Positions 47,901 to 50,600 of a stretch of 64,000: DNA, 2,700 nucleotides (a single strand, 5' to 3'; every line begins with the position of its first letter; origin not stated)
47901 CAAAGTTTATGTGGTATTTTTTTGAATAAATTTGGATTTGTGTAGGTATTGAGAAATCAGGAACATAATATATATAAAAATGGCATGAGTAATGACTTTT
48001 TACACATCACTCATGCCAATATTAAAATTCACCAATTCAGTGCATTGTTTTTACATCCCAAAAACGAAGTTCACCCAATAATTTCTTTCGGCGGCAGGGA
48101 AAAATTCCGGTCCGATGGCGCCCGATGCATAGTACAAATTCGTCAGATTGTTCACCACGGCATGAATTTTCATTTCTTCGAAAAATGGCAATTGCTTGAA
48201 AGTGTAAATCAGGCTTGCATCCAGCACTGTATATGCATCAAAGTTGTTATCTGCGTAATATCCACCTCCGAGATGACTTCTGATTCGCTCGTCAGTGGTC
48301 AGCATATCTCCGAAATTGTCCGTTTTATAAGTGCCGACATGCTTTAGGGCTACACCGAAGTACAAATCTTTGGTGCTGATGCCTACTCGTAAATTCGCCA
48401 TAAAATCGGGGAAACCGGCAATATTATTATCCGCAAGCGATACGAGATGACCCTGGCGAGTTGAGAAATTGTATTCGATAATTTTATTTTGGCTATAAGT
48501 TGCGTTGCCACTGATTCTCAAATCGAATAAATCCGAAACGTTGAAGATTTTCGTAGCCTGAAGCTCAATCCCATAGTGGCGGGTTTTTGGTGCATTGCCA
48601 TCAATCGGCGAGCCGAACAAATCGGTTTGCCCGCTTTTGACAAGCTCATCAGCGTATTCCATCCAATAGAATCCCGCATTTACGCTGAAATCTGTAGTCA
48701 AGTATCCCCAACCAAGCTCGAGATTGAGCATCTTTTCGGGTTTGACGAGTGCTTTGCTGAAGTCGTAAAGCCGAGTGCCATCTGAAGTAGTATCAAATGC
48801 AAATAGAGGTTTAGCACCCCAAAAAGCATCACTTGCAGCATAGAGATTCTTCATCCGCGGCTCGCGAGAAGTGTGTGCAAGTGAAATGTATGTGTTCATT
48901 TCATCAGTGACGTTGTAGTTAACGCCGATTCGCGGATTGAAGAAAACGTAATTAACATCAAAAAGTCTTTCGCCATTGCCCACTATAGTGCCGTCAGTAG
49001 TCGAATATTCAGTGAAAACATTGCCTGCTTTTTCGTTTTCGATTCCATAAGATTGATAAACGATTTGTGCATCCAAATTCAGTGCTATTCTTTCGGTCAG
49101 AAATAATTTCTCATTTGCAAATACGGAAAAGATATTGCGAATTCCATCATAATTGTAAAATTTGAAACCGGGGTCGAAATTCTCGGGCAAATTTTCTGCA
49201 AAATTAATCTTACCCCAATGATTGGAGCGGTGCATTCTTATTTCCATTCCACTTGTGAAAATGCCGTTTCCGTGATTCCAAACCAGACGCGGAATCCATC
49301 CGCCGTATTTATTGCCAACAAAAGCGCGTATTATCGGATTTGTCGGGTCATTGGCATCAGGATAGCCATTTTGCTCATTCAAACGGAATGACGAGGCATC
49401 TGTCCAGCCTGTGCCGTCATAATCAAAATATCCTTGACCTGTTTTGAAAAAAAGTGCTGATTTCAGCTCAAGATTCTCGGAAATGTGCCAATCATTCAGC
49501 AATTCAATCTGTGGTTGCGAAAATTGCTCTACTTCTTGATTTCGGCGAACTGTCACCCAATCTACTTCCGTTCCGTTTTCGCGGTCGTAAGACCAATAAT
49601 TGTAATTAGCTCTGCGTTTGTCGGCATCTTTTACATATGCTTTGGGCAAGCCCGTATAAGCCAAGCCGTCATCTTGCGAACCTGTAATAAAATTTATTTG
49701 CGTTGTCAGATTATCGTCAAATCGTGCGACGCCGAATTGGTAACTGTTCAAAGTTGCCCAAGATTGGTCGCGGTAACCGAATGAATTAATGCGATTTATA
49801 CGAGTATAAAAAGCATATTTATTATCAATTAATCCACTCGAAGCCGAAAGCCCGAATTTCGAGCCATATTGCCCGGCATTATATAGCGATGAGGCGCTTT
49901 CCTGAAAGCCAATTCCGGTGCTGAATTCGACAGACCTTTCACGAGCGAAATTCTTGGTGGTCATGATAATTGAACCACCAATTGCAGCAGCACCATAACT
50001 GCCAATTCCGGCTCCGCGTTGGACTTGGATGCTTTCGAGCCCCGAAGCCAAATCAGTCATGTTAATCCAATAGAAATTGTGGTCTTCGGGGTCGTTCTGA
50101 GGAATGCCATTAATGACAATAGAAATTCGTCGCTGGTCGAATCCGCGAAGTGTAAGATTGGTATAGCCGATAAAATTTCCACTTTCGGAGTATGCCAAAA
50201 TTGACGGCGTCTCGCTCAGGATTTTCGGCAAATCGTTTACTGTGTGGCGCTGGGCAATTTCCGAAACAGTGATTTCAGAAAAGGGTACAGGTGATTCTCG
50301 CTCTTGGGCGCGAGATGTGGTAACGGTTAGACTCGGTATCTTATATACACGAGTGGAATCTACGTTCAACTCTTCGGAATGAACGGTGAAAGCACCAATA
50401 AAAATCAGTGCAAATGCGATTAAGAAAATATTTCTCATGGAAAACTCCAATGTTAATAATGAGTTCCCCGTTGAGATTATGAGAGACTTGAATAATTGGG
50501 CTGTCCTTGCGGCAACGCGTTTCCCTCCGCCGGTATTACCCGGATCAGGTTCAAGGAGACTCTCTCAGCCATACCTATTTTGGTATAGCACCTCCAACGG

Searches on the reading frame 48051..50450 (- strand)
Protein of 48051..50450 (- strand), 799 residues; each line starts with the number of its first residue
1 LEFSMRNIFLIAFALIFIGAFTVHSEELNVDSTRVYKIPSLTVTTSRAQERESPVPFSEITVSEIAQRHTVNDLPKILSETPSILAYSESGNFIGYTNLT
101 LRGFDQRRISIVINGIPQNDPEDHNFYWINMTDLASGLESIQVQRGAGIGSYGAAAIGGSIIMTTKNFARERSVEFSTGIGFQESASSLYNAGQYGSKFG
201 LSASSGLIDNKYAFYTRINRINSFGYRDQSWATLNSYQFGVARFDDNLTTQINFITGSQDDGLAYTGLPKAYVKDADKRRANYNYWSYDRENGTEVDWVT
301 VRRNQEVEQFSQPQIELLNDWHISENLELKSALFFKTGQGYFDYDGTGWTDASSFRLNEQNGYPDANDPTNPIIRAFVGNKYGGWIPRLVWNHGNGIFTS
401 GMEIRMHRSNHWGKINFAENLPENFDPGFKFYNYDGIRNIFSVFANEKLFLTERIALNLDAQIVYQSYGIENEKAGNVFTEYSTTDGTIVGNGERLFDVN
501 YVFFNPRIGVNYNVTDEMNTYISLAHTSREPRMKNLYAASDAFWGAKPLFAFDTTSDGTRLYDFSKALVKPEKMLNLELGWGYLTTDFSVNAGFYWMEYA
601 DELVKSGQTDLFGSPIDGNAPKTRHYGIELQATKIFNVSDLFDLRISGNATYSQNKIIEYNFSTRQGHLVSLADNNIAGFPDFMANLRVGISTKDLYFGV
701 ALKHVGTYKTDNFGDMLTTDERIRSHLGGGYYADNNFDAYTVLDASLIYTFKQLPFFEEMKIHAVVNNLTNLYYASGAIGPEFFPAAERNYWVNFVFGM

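Call 109: search_protein_families(library=pfam, proteins=[window:48051-50450:-], max_evalue=0.00001)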
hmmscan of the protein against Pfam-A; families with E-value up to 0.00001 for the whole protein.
window:48051-50450:- (799 aa): 2 families
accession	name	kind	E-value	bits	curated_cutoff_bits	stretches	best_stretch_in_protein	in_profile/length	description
PF00593.30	TonB_dep_Rec_b-barrel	-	6.2e-21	76.2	27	1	264-769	29-436/436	TonB dependent receptor-like, beta-barrel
PF07715.20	Plug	-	7.3e-14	52.6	23.9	1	50-159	2-106/107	TonB-dependent Receptor Plug Domain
